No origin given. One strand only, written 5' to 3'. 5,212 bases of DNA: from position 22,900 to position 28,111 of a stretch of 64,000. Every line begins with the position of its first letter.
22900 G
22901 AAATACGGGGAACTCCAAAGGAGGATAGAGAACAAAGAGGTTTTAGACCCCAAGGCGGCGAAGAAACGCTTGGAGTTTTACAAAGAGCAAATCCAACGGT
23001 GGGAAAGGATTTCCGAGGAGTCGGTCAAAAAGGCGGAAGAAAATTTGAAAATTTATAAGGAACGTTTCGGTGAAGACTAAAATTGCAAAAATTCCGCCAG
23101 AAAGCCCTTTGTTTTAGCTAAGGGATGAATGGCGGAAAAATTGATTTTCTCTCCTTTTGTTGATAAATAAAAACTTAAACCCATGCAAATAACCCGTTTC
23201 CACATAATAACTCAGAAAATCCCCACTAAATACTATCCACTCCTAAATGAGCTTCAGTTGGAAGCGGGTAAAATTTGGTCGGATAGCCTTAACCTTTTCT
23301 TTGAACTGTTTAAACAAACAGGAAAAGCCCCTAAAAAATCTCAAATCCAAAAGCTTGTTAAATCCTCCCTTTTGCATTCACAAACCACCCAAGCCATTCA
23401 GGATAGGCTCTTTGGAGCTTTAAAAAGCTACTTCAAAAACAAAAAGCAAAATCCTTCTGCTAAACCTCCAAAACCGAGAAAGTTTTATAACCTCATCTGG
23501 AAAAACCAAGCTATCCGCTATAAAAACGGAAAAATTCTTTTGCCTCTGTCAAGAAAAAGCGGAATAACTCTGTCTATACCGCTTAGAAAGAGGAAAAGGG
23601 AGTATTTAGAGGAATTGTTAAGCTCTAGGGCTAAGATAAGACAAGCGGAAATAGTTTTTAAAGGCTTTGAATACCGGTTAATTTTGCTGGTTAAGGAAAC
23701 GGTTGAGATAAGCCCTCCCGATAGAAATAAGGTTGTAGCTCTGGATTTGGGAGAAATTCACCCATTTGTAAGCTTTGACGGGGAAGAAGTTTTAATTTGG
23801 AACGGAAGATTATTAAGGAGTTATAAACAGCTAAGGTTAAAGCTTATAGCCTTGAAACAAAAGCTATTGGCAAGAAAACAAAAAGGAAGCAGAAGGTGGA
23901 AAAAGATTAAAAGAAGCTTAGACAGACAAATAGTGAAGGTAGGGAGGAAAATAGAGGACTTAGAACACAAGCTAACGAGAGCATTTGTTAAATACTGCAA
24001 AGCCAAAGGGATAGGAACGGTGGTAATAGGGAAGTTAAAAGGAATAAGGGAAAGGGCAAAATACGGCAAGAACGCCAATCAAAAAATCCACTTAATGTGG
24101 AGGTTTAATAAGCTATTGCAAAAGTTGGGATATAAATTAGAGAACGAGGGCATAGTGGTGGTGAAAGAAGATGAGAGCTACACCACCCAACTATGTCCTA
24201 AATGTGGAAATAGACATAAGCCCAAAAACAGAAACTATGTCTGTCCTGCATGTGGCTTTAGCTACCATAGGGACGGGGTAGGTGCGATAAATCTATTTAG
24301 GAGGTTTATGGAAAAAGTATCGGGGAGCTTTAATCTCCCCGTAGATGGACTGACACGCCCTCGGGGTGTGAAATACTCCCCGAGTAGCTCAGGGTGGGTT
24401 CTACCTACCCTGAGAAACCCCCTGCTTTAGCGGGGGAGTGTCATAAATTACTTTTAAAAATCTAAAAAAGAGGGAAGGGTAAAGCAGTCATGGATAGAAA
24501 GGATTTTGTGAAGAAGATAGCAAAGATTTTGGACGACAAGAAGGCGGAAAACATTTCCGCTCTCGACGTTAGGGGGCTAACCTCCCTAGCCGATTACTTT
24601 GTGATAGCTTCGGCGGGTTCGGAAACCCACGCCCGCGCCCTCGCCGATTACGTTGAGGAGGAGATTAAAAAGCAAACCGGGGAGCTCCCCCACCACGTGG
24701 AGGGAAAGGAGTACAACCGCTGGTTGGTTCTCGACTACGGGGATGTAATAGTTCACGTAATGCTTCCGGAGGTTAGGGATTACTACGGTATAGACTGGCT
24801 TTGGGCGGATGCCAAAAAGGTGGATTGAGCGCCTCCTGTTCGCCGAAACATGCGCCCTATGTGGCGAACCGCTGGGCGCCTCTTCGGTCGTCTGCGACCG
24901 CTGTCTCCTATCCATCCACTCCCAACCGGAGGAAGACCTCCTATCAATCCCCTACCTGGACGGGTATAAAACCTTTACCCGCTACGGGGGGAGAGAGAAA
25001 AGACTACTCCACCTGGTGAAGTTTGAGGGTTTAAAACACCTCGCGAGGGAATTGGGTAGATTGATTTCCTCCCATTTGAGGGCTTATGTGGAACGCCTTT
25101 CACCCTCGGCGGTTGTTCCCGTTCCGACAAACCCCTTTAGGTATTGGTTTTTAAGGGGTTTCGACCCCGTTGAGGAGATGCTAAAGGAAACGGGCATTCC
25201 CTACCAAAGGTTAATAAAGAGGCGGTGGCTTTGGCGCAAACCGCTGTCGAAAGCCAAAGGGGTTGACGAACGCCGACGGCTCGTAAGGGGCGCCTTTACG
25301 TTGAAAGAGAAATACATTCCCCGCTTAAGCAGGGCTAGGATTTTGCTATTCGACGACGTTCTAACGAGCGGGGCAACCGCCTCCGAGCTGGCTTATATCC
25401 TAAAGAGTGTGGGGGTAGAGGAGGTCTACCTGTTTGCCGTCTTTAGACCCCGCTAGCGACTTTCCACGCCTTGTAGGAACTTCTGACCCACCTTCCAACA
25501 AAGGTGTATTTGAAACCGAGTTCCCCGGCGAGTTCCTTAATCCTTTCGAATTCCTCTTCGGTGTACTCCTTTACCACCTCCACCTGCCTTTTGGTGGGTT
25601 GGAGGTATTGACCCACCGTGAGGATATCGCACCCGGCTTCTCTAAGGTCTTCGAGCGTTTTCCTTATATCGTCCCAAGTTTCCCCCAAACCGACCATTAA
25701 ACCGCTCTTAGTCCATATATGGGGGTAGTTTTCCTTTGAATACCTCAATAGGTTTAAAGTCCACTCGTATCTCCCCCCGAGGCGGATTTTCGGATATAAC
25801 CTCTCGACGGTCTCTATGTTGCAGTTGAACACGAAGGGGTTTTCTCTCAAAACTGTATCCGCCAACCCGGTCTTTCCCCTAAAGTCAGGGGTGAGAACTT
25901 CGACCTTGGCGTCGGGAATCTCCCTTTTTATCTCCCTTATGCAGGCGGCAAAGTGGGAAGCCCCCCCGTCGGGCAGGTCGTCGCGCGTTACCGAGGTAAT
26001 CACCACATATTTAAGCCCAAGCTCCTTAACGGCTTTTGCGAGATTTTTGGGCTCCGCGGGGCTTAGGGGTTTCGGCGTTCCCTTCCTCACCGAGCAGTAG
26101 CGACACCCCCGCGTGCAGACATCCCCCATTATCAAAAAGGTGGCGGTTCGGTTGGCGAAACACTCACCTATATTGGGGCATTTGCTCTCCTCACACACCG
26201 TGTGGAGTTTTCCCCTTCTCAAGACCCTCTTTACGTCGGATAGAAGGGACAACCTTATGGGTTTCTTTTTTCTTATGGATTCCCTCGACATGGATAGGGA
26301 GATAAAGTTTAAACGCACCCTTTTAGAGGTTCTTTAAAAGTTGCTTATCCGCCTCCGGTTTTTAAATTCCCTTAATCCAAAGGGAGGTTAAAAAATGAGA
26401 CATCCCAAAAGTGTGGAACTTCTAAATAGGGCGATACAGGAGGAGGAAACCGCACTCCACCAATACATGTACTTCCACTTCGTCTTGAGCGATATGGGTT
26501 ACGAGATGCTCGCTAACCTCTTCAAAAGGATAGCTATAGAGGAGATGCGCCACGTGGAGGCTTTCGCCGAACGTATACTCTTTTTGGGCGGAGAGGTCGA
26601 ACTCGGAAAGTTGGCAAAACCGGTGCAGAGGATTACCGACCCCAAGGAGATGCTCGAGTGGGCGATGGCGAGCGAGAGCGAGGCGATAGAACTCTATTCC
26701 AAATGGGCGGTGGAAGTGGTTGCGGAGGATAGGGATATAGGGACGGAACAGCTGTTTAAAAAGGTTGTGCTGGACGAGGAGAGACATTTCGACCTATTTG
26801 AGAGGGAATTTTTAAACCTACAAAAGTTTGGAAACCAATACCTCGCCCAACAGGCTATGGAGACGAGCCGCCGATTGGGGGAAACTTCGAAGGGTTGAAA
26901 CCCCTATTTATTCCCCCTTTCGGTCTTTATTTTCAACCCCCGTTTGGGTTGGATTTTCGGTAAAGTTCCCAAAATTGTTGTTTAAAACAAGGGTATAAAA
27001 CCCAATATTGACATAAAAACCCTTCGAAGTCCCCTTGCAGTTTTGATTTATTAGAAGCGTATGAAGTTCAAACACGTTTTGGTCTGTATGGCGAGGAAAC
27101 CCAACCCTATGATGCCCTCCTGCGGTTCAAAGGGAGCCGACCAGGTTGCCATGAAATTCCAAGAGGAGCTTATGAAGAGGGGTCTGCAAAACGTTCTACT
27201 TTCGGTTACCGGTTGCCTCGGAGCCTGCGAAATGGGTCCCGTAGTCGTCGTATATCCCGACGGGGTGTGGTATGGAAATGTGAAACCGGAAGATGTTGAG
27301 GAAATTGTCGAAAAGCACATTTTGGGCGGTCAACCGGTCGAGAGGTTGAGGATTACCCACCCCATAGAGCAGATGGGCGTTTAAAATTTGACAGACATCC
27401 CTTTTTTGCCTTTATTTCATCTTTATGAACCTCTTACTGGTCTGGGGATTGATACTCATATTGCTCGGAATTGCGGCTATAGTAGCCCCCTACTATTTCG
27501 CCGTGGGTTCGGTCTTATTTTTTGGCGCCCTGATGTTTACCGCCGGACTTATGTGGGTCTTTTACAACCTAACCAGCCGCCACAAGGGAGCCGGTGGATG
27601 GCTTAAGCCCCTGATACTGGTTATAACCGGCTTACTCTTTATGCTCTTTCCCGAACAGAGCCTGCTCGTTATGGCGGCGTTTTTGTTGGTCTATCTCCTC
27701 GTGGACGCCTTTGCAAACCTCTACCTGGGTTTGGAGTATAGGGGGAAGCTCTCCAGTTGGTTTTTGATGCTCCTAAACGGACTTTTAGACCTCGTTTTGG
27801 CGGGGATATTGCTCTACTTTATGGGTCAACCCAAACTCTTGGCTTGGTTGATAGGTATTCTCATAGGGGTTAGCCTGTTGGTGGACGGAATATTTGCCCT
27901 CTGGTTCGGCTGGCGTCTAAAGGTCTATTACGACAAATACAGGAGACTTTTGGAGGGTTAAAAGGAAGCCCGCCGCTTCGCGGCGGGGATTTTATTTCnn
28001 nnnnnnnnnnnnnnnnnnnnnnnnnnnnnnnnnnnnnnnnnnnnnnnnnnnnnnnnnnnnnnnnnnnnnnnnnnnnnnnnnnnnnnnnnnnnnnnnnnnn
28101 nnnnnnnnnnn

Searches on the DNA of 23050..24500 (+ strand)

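Call 75: build_rna_model(alignment_id=A4)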
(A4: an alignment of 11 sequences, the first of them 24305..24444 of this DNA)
Model R1 built from alignment A4 (11 sequences, 181 columns); structure: RNAalifold consensus.
model positions 141; base pairs 34; branch points 2; effective number of sequences 3.19; information 0.59 bits per position. Calibrated on 0.2 Mb of random sequence (short: E-values are rough).
structure used (alignment columns):
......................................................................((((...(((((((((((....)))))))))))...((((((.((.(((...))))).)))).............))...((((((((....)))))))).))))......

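Call 76: search_with_rna_model(model_id=R1, source=window, filters=off, max_evalue=10, show_alignments=3)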
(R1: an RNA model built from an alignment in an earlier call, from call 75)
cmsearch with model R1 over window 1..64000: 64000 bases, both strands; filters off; matches with E-value up to 10: 55.
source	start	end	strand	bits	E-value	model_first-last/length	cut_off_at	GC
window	24305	24444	+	155.7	1.2e-43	1-141/141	no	0.54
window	24388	24414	-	17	0.0035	84-110/141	no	0.59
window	58248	58395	+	13.7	0.034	1-141/141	no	0.51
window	54655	54783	+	13.1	0.05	1-141/141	no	0.35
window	11896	11994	+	12.4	0.08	1-141/141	no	0.34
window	9114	9259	-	12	0.1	1-141/141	no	0.51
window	39022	39164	-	12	0.11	1-141/141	no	0.48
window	16101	16156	+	11.7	0.13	1-141/141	no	0.32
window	51475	51561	+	9.9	0.43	1-141/141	no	0.41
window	56876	56946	+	9.4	0.58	1-141/141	no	0.24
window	55206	55333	-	8.8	0.91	1-141/141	no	0.35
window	45511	45584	-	8.2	1.3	1-141/141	no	0.47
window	22189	22275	-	8.1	1.4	1-141/141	no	0.48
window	7041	7102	-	8.1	1.4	1-141/141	no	0.58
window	58053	58145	+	8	1.5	1-141/141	no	0.42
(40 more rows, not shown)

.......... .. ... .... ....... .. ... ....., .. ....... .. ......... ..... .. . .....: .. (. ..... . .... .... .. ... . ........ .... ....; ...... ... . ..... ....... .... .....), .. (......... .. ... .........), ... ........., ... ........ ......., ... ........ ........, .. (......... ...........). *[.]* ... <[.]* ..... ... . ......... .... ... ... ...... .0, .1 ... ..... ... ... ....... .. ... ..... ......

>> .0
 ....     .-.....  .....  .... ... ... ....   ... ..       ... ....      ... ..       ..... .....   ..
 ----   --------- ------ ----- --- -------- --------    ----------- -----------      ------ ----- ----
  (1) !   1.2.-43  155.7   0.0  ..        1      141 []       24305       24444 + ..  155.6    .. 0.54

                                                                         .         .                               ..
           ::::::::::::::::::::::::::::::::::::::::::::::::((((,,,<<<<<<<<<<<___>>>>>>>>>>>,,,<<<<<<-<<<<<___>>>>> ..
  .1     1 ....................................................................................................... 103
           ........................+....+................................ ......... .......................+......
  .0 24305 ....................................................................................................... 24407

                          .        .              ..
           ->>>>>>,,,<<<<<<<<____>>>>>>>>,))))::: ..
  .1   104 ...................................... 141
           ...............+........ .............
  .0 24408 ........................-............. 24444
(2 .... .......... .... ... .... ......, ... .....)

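Call 78: search_rna_families(source=window, start=23050, end=24500, threshold=evalue, max_evalue=10)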
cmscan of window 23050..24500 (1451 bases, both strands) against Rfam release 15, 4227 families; matches with E-value up to 10: 8.
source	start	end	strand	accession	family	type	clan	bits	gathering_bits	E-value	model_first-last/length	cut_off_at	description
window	24312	24405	+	RF00371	sroE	Gene; sRNA;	-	21.3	51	0.048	1-92/92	no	sroE RNA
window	23528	23610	+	RF00815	mir-244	Gene; miRNA;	-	19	62.5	0.89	1-94/94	no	mir-244 microRNA precursor family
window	24385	24417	+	RF02095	mir-2985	Gene; miRNA;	-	17.2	68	3.8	1-71/71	no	mir-2985 microRNA precursor family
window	24147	24199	-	RF03300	mir-3617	Gene; miRNA;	-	16.3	107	6.9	1-79/79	no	mir-3617 microRNA precursor family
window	24454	24500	+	RF02158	NPPA-AS1_3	Gene; lncRNA;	-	15.6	55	1.2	1-51/108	3'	NPPA antisense RNA 1 conserved region 3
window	24162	24354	+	RF02111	IS009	Gene;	-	13.9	117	1.7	1-199/199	no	IS009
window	24131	24239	+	RF00447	IRES_Kv1_4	Cis-reg; IRES;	-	12.2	100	7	1-259/259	no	Voltage-gated potassium-channel Kv1.4 IRES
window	24065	24159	+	RF01389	isrF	Gene; sRNA;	-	10.2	40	3.4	116-180/292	no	isrF Hfq binding RNA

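Call 79: search_with_rna_model(model_id=R1, sources=[L001, L003, L004, L005, L006, L007, L008, L009, L010, L011, L012, L013, L015, L016, L019, L020, L021, L022, L023, L024, L025, L026, L027, L028, L029, L030, L032], max_evalue=0.01)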
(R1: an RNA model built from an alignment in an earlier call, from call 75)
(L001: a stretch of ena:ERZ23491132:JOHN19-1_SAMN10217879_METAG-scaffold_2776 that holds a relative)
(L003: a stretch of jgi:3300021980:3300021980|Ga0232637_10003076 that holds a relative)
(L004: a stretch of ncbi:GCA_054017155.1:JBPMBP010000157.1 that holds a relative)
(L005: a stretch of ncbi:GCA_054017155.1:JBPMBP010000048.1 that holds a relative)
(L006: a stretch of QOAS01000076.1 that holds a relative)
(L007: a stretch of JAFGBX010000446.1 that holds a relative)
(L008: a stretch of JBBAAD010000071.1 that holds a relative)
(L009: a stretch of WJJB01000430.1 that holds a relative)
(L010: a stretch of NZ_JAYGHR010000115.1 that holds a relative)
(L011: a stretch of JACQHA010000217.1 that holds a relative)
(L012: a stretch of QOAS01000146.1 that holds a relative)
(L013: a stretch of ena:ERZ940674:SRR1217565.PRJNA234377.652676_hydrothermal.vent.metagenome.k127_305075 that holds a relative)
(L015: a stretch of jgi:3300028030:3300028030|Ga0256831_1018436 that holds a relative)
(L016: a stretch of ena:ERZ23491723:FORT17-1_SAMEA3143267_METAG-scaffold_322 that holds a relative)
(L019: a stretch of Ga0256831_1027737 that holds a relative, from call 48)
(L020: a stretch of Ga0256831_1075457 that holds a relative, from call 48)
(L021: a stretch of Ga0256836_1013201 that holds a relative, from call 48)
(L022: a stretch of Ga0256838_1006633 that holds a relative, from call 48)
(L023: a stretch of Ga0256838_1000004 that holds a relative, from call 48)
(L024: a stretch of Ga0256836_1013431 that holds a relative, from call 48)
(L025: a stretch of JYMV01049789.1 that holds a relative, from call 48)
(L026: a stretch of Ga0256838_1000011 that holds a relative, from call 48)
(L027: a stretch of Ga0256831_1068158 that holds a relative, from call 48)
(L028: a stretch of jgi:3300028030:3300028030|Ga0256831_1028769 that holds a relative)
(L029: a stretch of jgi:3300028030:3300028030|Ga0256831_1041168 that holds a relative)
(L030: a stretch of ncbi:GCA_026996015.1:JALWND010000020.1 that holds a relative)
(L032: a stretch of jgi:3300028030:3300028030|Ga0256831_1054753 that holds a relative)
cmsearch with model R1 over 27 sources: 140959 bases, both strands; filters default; matches with E-value up to 0.01: 15.
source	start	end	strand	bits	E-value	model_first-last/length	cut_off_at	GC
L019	1381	1521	+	163.4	1.5e-45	1-141/141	no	0.55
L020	1259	1399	+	154.1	8e-43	1-141/141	no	0.51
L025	632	770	+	146.8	1.1e-40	1-141/141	no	0.53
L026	295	434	+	144.4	5.6e-40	1-141/141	no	0.52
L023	3752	3890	+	126.8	7.5e-35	1-141/141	no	0.54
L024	1682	1820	+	126.6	8.5e-35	1-141/141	no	0.55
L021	1414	1552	+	124.2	4.3e-34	1-141/141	no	0.55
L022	1731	1869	+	124.1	4.5e-34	1-141/141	no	0.58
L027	235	416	+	115.8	1.2e-31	1-141/141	no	0.51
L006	251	398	+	79.9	3.6e-21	1-141/141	no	0.52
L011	4639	4769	-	65.3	6.4e-17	1-141/141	no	0.69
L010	2719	2876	+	56.6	2.2e-14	1-141/141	no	0.46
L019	1464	1490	-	17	0.0078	84-110/141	no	0.59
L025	715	741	-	17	0.0078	84-110/141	no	0.59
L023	3815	3933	-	16.7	0.0099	1-141/141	no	0.5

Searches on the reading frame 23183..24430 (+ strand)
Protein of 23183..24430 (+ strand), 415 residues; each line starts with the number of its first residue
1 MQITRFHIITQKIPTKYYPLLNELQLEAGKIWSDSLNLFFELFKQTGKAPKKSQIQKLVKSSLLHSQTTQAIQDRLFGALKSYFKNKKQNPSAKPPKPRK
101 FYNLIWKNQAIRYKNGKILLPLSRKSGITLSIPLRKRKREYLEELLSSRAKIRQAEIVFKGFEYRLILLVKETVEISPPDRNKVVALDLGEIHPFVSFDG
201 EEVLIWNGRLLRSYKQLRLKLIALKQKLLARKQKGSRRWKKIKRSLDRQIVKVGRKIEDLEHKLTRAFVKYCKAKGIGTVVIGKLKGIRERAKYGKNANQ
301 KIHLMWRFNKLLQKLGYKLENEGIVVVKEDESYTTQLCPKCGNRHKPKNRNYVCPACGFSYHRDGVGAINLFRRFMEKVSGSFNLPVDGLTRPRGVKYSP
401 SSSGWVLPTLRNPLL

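Call 8: search_protein_families(library=pfam, proteins=[window:23183-24430:+], max_evalue=0.01)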
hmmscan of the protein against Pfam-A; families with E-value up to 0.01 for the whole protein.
window:23183-24430:+ (415 aa): 4 families
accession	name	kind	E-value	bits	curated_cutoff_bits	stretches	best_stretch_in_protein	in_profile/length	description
PF07282.18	Cas12f1-like_TNB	-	2.1e-20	73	26.3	1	308-371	1-60/60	Cas12f1-like, TNB domain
PF01385.25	OrfB_IS605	-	1.1e-13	51.9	30.5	1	170-288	4-119/120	Probable transposase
PF14446.12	Prok-RING_1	-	0.00021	21.6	29.1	1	333-364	2-33/54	Prokaryotic RING finger family 1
PF13824.12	zf-Mss51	-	0.0023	18.5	27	1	337-363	1-26/55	Zinc-finger of mitochondrial splicing suppressor 51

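Call 18: search_protein_families(library=ncbifam, proteins=[window:23183-24430:+], max_evalue=0.01)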
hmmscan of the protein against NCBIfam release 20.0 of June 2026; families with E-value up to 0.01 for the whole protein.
window:23183-24430:+ (415 aa): 9 families
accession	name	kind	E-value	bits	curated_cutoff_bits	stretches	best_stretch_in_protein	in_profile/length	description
NF040570.1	guided_TnpB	subfamily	3e-55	188.1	100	1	35-374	29-389/389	RNA-guided endonuclease TnpB family protein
NF038281.1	IS200_TnpB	exception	7.1e-20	71.4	425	1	56-373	57-357/360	IS200/IS605 family element RNA-guided endonuclease TnpB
TIGR01766.2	TIGR01766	domain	3e-17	62.9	32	1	255-334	3-81/82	IS200/IS605 family accessory protein TnpB-related protein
NF049972.1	CRISPR_Cas12f2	exception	1.6e-13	50.3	450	1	48-378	180-522/524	type V CRISPR-associated effector Cas12f2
NF038280.1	IS607_TnpB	exception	3.6e-12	46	350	1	146-381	164-400/431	IS607 family element RNA-guided endonuclease TnpB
NF047723.1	TransFacS4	equivalog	0.00012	22.5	120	1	336-362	2-28/90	transcription factor S4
TIGR01384.1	TFS_arch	equivalog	0.0011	19.6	64.75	1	337-362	2-27/101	transcription factor S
NF045604.1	cas_Cas12e_CasX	equivalog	0.0019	16.5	200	1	345-375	855-885/886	type V CRISPR RNA-guided endonuclease Cas12e/CasX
NF011481.0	PRK14890.1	equivalog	0.0079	16.2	61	0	327-360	19-59/61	putative Zn-ribbon RNA-binding protein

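Call 48: find_related_loci(query=window:23183-24430:+, collection=metagenome_contigs, flank=2500)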
Query window:23183-24430:+ (415 aa) in metagenome_contigs; peptide patterns used: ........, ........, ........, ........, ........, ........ (x = any residue, [..] = any of these).
250 stretches matched a pattern; 9 encode a relative of the query (tblastn E <= 1e-3); 9 distinct loci.
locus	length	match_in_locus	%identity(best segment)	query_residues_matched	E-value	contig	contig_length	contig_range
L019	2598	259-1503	93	1-415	0e+0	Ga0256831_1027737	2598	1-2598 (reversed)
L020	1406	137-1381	92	1-415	0e+0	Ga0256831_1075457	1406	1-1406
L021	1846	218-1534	81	1-415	0e+0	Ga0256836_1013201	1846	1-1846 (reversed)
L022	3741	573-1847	82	1-413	0e+0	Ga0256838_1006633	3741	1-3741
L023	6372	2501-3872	83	1-415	0e+0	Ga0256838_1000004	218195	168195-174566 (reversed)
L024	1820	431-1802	83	1-415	0e+0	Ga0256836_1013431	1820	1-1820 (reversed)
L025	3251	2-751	92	165-414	5e-153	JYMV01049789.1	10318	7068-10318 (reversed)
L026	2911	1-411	85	277-413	1e-69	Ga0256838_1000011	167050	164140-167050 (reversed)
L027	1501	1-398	79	297-415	1e-49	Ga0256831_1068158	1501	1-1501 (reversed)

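Call 56: search_protein_families(library=pfam, proteins=[L023:2099-2497:+], max_evalue=0.01)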
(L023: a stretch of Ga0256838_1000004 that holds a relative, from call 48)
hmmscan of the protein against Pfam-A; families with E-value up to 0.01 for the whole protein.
L023:2099-2497:+ (132 aa): 1 family
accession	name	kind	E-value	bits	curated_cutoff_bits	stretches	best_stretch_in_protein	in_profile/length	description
PF01797.21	Y1_Tnp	-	2e-43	147.8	23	1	10-126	2-121/121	Transposase IS200 like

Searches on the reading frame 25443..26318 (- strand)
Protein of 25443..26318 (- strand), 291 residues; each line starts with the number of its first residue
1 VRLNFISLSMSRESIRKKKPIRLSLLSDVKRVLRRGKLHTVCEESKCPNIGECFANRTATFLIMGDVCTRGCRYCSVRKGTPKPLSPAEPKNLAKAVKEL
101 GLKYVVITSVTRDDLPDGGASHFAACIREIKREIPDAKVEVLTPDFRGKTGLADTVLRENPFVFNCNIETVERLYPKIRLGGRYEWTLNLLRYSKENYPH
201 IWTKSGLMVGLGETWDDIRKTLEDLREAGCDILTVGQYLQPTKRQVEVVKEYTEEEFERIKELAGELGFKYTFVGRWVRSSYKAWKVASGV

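Call 63: search_protein_families(library=pfam, proteins=[window:25443-26318:-], max_evalue=0.001)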
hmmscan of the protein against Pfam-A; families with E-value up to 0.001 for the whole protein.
window:25443-26318:- (291 aa): 1 family
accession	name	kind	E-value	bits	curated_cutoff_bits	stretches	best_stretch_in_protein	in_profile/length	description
PF04055.27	Radical_SAM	-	2.1e-26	93.5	29.5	1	63-225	2-166/166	Radical SAM superfamily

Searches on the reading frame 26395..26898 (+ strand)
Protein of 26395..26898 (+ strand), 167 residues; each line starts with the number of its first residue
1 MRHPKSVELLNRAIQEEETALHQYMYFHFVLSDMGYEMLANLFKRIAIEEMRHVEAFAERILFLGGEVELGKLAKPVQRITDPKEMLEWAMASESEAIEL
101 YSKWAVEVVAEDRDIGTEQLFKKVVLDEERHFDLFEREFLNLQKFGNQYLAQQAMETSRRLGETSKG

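Call 63: search_protein_families(library=pfam, proteins=[window:26395-26898:+], max_evalue=0.001)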
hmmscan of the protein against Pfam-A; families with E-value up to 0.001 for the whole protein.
window:26395-26898:+ (167 aa): 3 families
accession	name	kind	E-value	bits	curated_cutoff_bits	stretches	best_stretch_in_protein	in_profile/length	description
PF00210.30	Ferritin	-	7.8e-26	91.1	24.5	1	8-137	2-134/142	Ferritin-like domain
PF02915.23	Rubrerythrin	-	6.9e-12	46.3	22.8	1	8-137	1-135/137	Rubrerythrin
PF12902.13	Ferritin-like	-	3.8e-05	24.1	22.3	1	10-77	1-65/221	Ferritin-like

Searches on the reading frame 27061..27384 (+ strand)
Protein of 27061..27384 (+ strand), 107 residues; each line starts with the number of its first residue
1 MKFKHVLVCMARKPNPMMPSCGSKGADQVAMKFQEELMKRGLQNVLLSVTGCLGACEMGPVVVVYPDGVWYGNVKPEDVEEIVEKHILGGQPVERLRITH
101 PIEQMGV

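Call 63: search_protein_families(library=pfam, proteins=[window:27061-27384:+], max_evalue=0.001)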
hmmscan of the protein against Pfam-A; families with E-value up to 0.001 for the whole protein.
window:27061-27384:+ (107 aa): 2 families
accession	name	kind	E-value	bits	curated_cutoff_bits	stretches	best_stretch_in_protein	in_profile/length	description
PF01257.25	2Fe-2S_thioredx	-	1.7e-07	31.6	24.8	1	20-85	75-143/145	Thioredoxin-like [2Fe-2S] ferredoxin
PF06999.17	Suc_Fer-like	-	6e-06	26.9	34.9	1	59-95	146-187/191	Sucrase/ferredoxin-like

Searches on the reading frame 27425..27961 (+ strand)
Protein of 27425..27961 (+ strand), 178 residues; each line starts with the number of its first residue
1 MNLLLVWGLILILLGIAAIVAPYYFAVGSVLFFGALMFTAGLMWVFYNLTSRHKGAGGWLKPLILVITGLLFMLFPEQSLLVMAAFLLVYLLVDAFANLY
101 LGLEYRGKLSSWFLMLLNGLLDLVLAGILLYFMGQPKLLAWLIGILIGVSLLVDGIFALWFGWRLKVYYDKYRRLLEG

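Call 63: search_protein_families(library=pfam, proteins=[window:27425-27961:+], max_evalue=0.001)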
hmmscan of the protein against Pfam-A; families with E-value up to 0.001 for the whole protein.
window:27425-27961:+ (178 aa): 1 family
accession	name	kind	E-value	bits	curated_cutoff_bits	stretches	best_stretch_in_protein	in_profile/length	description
PF03729.18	DUF308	-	4.1e-17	62.6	25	2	63-130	4-72/73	Short repeat of unknown function (DUF308)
